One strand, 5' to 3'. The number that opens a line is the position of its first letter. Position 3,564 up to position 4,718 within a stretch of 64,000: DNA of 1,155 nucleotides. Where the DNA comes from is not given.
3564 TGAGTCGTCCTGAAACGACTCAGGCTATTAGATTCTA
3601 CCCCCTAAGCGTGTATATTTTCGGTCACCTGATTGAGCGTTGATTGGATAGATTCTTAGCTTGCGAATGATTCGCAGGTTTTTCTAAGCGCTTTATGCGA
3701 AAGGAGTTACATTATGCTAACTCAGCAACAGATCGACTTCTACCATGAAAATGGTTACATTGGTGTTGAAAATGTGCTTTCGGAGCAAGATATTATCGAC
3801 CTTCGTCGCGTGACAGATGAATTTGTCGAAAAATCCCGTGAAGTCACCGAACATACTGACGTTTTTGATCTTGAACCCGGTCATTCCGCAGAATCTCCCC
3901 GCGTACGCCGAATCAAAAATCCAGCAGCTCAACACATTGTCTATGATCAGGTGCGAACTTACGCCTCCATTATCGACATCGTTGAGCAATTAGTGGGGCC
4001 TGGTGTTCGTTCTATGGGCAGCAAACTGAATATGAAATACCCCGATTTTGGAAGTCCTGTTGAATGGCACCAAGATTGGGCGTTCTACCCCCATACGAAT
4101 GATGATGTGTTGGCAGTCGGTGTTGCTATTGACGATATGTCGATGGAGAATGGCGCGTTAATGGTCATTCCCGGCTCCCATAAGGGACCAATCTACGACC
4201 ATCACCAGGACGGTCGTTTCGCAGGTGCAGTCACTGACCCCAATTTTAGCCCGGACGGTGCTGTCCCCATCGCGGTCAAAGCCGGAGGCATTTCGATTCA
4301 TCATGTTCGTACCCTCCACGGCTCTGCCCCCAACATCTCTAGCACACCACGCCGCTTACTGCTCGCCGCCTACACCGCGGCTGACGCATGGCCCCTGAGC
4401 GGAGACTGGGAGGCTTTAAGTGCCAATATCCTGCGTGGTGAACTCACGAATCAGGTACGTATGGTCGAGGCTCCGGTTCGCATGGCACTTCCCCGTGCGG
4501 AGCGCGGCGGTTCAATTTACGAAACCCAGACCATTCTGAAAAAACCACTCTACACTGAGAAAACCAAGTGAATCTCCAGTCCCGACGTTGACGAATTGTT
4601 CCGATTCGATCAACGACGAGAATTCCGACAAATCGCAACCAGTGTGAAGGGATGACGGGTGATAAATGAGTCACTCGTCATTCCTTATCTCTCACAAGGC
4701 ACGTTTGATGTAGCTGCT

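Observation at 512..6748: Two consecutive PhyH-dioxygenase plus membrane-protein gene pairs suggest a recurring functional module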

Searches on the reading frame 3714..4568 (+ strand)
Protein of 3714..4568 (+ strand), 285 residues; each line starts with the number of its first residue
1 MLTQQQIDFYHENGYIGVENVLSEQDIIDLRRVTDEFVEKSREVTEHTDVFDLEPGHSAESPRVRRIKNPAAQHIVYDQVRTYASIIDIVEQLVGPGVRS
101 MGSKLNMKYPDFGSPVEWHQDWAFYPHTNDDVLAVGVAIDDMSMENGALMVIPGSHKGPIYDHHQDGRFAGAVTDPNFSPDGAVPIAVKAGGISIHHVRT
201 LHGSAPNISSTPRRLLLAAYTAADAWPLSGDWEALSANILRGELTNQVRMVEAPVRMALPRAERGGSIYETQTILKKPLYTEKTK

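Call 3: search_protein_families(library=pfam, proteins=[window:3714-4568:+], max_evalue=0.01)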
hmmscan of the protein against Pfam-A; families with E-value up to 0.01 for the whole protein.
window:3714-4568:+ (285 aa): 1 family
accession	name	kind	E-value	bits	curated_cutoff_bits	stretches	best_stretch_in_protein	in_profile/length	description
PF05721.19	PhyH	-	9.2e-38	131.1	22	1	10-214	1-212/213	Phytanoyl-CoA dioxygenase (PhyH)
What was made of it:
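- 3714..4571 (+): PhyH2: a PhyH-family Fe(II)/2-oxoglutarate dioxygenase from a different orthogroup (65-75% conserved). Its closest solved relatives are EvdO2, EctD and human PhyH. PF05721, 131.1 bits (call 3).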

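Call 45: find_homologous_proteins(query=window:3714-4568:+, max_evalue=1e-10)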
Query window:3714-4568:+ (285 aa): 7999 proteins with E <= 1e-10 among 8000 candidates; the best 120 are listed.
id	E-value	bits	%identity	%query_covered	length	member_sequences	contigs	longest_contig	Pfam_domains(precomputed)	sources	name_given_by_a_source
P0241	2.0e-179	613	93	100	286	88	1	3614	PF05721.20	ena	-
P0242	1.5e-175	600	91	100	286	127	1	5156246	PF05721.20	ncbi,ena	-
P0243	4.4e-168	576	88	100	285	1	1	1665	PF05721.20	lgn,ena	-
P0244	2.6e-164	563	88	98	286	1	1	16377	PF05721.20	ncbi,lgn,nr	ncbi:MAG: phytanoyl-CoA dioxygenase family protein [Candidatus Poribacteria bacterium]|nr:phytanoyl-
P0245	8.5e-164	562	92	93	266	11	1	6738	PF05721.20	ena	-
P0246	2.4e-145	501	75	100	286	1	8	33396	PF05721.20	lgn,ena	-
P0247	4.1e-144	497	75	99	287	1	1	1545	PF05721.20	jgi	jgi:ectoine hydroxylase-related dioxygenase (phytanoyl-CoA dioxygenase family)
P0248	2.0e-143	495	74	99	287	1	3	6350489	PF05721.20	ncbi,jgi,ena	jgi:ectoine hydroxylase-related dioxygenase (phytanoyl-CoA dioxygenase family)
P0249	2.2e-142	491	75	100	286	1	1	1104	PF05721.20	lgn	-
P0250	2.4e-141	488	74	100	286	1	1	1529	PF05721.20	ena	-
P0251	1.0e-140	486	74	99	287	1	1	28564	PF05721.20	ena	-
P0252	1.4e-140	485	74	100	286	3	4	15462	PF05721.20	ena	-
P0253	4.0e-140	484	73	99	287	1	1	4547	PF05721.20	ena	-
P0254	1.5e-139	482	72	100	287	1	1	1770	PF05721.20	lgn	-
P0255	2.5e-139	481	73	99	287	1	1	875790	PF05721.20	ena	-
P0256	1.6e-138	479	72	99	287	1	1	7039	PF05721.20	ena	-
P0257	1.9e-138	478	72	99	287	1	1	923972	PF05721.20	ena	-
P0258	1.9e-138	478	72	99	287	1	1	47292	PF05721.20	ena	-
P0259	2.2e-138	478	73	99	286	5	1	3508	PF05721.20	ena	-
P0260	2.6e-138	478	72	99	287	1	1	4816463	PF05721.20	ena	-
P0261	2.7e-138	478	72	99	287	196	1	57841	PF05721.20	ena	-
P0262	3.5e-138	478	73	100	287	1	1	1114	PF05721.20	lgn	-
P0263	3.6e-138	478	72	99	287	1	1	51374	PF05721.20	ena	-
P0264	5.1e-138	477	72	99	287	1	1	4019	PF05721.20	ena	-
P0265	8.0e-138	476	73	99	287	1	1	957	PF05721.20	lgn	-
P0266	8.8e-138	476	71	99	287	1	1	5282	PF05721.20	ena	-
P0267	1.0e-137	476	72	99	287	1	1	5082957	PF05721.20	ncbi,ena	-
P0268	1.3e-137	476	71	99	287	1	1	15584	PF05721.20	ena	-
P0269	2.7e-137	475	71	99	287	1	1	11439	PF05721.20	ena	-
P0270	5.4e-137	474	72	99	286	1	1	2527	PF05721.20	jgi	jgi:ectoine hydroxylase-related dioxygenase (phytanoyl-CoA dioxygenase family)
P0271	1.1e-135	469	71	99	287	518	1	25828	PF05721.20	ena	-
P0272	3.0e-135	468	72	98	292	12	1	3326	PF05721.20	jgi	jgi:ectoine hydroxylase-related dioxygenase (phytanoyl-CoA dioxygenase family)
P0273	6.3e-135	467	71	99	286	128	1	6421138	PF05721.20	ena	-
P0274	1.1e-133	463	69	99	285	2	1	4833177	PF05721.20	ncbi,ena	-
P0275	2.7e-133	462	69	100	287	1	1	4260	PF05721.20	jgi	jgi:ectoine hydroxylase-related dioxygenase (phytanoyl-CoA dioxygenase family)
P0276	2.9e-133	461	71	100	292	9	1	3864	PF05721.20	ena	-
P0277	5.4e-133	461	72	99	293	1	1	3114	PF05721.20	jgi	jgi:phytanoyl-CoA hydroxylase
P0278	9.4e-133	460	68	99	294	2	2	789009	PF05721.20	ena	-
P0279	2.5e-132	458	69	100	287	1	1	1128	PF05721.20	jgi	jgi:ectoine hydroxylase-related dioxygenase (phytanoyl-CoA dioxygenase family)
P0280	3.7e-132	458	70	99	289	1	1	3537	PF05721.20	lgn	-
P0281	4.0e-132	458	68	100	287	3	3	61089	PF05721.20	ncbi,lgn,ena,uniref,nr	ncbi:MAG: phytanoyl-CoA dioxygenase [Candidatus Handelsmanbacteria bacterium RIFCSPLOWO2_12_FULL_64_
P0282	5.0e-132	457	68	99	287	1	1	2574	PF05721.20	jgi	-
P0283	1.1e-131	456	69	100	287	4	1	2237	PF05721.20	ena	-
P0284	1.2e-131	456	70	100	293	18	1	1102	PF05721.20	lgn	-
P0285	1.2e-131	456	69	100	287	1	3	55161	PF05721.20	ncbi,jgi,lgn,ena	-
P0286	1.8e-131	456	68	99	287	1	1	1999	PF05721.20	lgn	-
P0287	2.6e-131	455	68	99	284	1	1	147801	PF05721.20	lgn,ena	-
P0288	2.7e-131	455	68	99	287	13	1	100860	PF05721.20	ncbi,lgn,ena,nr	ncbi:MAG: phytanoyl-CoA dioxygenase family protein [Candidatus Poribacteria bacterium]|nr:phytanoyl-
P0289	3.0e-131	455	69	99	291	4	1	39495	PF05721.20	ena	-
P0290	3.1e-131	455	68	100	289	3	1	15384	PF05721.20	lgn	-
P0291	3.2e-131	455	69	99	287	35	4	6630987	PF05721.20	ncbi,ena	-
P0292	4.6e-131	454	68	100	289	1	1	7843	PF05721.20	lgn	-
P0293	5.9e-131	454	68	99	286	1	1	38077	PF05721.20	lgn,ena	-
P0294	1.3e-130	453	68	98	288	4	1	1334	PF05721.20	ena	-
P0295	2.3e-130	452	69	99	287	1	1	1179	PF05721.20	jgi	jgi:ectoine hydroxylase-related dioxygenase (phytanoyl-CoA dioxygenase family)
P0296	2.4e-130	452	68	99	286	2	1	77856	PF05721.20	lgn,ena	-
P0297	2.7e-130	452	73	96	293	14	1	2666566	PF05721.20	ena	-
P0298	8.2e-130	450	68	99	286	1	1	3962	PF05721.20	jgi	-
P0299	8.3e-130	450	68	99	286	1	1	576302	PF05721.20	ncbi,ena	-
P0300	3.3e-129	448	68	99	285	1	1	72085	PF05721.20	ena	-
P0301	4.4e-129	448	68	99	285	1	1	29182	PF05721.20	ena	-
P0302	5.2e-129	447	68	99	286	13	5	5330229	PF05721.20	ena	-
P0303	6.0e-129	447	68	99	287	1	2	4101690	PF05721.20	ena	-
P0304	7.4e-129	447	66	100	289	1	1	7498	PF05721.20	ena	-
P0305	7.5e-129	447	68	99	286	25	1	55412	PF05721.20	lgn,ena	-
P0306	1.1e-128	446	67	99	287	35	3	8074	PF05721.20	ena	-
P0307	1.5e-128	446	69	98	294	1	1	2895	PF05721.20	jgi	-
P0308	2.1e-128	446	69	98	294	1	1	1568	PF05721.20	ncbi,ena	-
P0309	2.8e-128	445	67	99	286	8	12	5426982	PF05721.20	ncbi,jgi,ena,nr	ncbi:phytanoyl-CoA dioxygenase family protein [Candidatus Poribacteria bacterium]|nr:phytanoyl-CoA d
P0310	4.5e-128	444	68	99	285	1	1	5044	PF05721.20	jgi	jgi:ectoine hydroxylase-related dioxygenase (phytanoyl-CoA dioxygenase family)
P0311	5.8e-128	444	67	99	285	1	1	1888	PF05721.20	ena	-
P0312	9.2e-128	443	66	100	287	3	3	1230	PF05721.20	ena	-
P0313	1.0e-127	443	68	99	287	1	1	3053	PF05721.20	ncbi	-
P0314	1.5e-127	443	67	99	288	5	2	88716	PF05721.20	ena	-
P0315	1.5e-127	443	67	99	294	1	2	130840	PF05721.20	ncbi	ncbi:MAG: phytanoyl-CoA dioxygenase family protein [Caldilineaceae bacterium]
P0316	1.7e-127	443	68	99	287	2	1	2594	PF05721.20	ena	-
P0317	4.7e-127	441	67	99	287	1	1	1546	PF05721.20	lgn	-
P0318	5.5e-127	441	67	100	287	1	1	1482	PF05721.20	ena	-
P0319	8.3e-127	440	67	100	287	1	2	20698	PF05721.20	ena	-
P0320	9.7e-127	440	66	100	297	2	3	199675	PF05721.20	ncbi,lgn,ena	-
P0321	1.1e-126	440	67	99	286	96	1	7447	PF05721.20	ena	-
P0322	1.4e-126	440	67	99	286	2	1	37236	PF05721.20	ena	-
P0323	2.0e-126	439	66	99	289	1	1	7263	PF05721.20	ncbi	-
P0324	3.2e-126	438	67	99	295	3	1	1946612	PF05721.20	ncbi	ncbi:MAG: phytanoyl-CoA dioxygenase family protein [Caldilineaceae bacterium]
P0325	3.4e-126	438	67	99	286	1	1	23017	PF05721.20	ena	-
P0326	3.6e-126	438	66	99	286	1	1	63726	PF05721.20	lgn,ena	-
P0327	5.4e-126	438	66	100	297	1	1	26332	PF05721.20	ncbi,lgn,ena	-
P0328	6.5e-126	437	66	100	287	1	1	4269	PF05721.20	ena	-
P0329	9.6e-126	437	68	98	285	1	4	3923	PF05721.20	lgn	-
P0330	1.2e-125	436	67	99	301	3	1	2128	PF05721.20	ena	-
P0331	1.2e-125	436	69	99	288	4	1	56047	PF05721.20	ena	-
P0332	1.5e-125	436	66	99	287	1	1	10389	PF05721.20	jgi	jgi:ectoine hydroxylase-related dioxygenase (phytanoyl-CoA dioxygenase family)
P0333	1.5e-125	436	67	98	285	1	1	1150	PF05721.20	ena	-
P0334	2.8e-125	435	66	99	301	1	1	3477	PF05721.20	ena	-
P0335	2.8e-125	435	66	99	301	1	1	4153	PF05721.20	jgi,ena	-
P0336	3.4e-125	435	66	100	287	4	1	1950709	PF05721.20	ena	-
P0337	4.1e-125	435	67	99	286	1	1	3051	PF05721.20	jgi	jgi:phytanoyl-CoA hydroxylase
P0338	4.3e-125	435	65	99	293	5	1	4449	PF05721.20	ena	-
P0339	4.7e-125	435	66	99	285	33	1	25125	PF05721.20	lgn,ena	-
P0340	5.2e-125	434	66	99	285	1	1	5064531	PF05721.20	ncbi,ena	-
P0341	5.6e-125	434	66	99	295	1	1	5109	PF05721.20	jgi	-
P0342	6.6e-125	434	66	99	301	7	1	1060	PF05721.20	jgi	-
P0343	8.8e-125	434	66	99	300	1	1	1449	PF05721.20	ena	-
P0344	9.5e-125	434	66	99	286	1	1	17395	PF05721.20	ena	-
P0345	1.2e-124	433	67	99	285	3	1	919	PF05721.20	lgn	-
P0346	1.2e-124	433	67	99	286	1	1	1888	PF05721.20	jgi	jgi:phytanoyl-CoA hydroxylase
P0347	1.9e-124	432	65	99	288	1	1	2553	PF05721.20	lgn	-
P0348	1.9e-124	432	66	98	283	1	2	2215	PF05721.20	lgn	-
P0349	2.4e-124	432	66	98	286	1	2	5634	PF05721.20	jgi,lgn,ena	-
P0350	2.7e-124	432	65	100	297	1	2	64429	PF05721.20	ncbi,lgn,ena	-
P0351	5.3e-124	431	65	99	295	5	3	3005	PF05721.20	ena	-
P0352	7.4e-124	431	67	99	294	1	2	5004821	PF05721.20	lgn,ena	-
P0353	7.5e-124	431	66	98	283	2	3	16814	PF05721.20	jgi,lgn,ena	jgi:ectoine hydroxylase-related dioxygenase (phytanoyl-CoA dioxygenase family)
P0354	8.8e-124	430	65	99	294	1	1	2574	PF05721.20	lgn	-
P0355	9.6e-124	430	65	100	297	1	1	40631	PF05721.20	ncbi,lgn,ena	-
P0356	1.0e-123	430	66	99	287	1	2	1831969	PF05721.20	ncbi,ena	-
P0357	1.4e-123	430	67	97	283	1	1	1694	PF05721.20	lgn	-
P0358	1.4e-123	430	67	99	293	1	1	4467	PF05721.20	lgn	-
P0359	1.6e-123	430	66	99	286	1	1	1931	PF05721.20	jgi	jgi:phytanoyl-CoA hydroxylase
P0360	1.6e-123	430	65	99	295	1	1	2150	PF05721.20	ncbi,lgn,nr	ncbi:MAG: phytanoyl-CoA dioxygenase family protein [Caldilineaceae bacterium]|nr:phytanoyl-CoA dioxy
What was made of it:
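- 3714..4571 (+): Homologues in call 45.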

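Call 47: find_encoding_contigs(protein=P0242, flank=4000, max_places=2)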
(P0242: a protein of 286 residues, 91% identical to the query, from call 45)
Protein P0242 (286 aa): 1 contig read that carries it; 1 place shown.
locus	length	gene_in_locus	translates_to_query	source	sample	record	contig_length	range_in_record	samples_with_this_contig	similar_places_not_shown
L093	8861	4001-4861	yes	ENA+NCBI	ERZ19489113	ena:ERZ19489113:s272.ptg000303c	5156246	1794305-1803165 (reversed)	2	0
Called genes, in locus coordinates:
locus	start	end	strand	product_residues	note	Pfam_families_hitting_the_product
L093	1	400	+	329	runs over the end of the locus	PF02608:Bmp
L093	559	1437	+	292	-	PF05721:PhyH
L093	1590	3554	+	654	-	PF20581:DUF6785, PF20580:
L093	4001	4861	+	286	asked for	PF05721:PhyH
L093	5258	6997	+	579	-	PF20581:DUF6785, PF20580:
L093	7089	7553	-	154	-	PF19452:DUF5990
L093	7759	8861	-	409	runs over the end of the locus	PF07690:MFS_1, PF12832:MFS_1_like (weak), PF07690:MFS_1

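Call 48: find_encoding_contigs(protein=P0248, flank=4000, max_places=3)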
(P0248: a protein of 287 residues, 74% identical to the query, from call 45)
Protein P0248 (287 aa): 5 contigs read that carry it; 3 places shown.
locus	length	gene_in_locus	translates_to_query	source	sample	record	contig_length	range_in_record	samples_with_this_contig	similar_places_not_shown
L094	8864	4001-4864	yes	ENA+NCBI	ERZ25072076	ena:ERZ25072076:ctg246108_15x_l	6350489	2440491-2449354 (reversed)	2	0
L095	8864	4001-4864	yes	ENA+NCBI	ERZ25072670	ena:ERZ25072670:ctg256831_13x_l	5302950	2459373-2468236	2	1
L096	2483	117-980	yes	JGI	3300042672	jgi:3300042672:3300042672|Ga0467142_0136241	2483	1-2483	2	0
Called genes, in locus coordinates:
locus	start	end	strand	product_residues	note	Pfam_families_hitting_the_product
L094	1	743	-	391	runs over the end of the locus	PF01408:GFO_IDH_MocA, PF21252:Glyco_hydro_109_C, PF22725:GFO_IDH_MocA_C3 (weak)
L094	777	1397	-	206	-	-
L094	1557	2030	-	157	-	-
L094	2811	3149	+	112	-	PF13340:DUF4096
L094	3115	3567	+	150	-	PF01609:DDE_Tnp_1, PF13612:DDE_Tnp_1_3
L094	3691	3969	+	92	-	-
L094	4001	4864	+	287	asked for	PF05721:PhyH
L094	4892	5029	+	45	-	-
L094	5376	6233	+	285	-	PF01261:AP_endonuc_2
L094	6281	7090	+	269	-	PF03737:RraA-like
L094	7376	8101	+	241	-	PF00246:Peptidase_M14, PF10994:DUF2817, PF24827:AstE_AspA_cat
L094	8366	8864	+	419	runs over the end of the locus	PF02746:MR_MLE_N, PF13378:MR_MLE_C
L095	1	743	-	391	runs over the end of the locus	PF01408:GFO_IDH_MocA, PF21252:Glyco_hydro_109_C, PF22725:GFO_IDH_MocA_C3 (weak)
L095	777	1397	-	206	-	-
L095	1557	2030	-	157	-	-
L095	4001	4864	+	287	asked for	PF05721:PhyH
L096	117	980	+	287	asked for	PF05721:PhyH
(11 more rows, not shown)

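Call 49: find_encoding_contigs(protein=P0291, flank=4000, max_places=3)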
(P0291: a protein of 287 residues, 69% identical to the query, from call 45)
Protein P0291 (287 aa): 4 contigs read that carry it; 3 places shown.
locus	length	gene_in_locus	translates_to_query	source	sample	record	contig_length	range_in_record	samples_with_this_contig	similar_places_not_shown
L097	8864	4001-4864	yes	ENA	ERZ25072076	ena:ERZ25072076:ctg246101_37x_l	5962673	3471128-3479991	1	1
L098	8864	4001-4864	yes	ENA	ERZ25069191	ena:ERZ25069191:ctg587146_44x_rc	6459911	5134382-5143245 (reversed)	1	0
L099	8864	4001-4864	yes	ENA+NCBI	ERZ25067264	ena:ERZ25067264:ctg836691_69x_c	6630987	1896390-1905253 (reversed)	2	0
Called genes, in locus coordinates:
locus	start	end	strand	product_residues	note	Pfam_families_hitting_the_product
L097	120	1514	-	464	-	PF04932:Wzy_C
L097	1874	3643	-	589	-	PF05833:NFACT_N, PF05670:NFACT-R_1, PF18297:NFACT-R_2 (weak)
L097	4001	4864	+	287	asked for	PF05721:PhyH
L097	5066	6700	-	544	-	PF02776:TPP_enzyme_N, PF00205:TPP_enzyme_M, PF02775:TPP_enzyme_C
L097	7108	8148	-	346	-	PF01261:AP_endonuc_2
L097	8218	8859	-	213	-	PF13472:Lipase_GDSL_2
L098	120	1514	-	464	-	PF04932:Wzy_C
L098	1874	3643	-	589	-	PF05833:NFACT_N, PF05670:NFACT-R_1, PF18297:NFACT-R_2 (weak)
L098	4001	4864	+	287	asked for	PF05721:PhyH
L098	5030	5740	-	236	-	PF22397:NADAR-DarT1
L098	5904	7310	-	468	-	PF14487:DarT, PF22397:NADAR-DarT1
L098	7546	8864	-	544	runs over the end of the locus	PF02776:TPP_enzyme_N, PF00205:TPP_enzyme_M, PF02775:TPP_enzyme_C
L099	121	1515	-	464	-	PF04932:Wzy_C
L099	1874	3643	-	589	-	PF05833:NFACT_N, PF05670:NFACT-R_1, PF18297:NFACT-R_2 (weak)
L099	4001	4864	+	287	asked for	PF05721:PhyH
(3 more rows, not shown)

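Call 55: search_solved_structures(query=window:3714-4568:+, max_evalue=0.01)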
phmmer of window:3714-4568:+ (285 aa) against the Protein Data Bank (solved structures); distinct sequences matched with E-value up to 0.01: 27.
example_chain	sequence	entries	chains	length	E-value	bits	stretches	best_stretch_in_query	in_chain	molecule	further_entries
4xab_A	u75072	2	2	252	1.9e-20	76.5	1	10-225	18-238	EvdO2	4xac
3emr_A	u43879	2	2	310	1.7e-18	70.1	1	2-157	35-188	EctD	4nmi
2a1x_A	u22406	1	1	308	2.5e-16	63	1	2-225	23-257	Phytanoyl-CoA dioxygenase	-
5epa_A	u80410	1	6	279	4.2e-14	55.7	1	2-229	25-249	SnoK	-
6ec3_A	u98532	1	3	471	7.2e-12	48.3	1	6-220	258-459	Methyltransferase domain-containing protein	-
5ep9_A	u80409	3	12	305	8.5e-12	48.1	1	79-224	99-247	SnoN,Epimerase SnoN | SnoN,SnoN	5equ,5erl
4xbz_A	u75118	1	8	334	1e-11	47.9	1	5-242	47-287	EvdO1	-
9c9n_A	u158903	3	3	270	2.4e-10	43.4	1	102-225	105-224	Fe/2-OG dependent dioxygenase MysH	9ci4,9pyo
9pze_A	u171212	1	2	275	2.5e-10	43.3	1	102-225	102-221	Fe/2-OG dependent dioxygenase MysH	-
6zyk_A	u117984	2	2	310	2.7e-10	43.2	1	78-235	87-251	Monooxygenase | Uncharacterized protein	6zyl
4xaa_A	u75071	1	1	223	3.4e-10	42.9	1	7-224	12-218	Putative oxygenase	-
5nch_A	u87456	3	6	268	3.8e-10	42.7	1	2-222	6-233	Leucine hydroxylase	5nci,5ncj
7e01_A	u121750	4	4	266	1.3e-09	41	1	2-222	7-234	Phytanoyl-CoA dioxygenase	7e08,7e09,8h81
7dzz_A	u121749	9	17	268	1.3e-09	40.9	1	2-222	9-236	Phytanoyl-CoA dioxygenase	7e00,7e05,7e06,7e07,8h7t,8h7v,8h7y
2opw_A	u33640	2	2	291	3.1e-09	39.7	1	103-215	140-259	PHYHD1 protein | Phytanoyl-CoA dioxygenase domain-containing protein 1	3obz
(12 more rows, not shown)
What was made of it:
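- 3714..4571 (+): PDB relatives in call 55.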
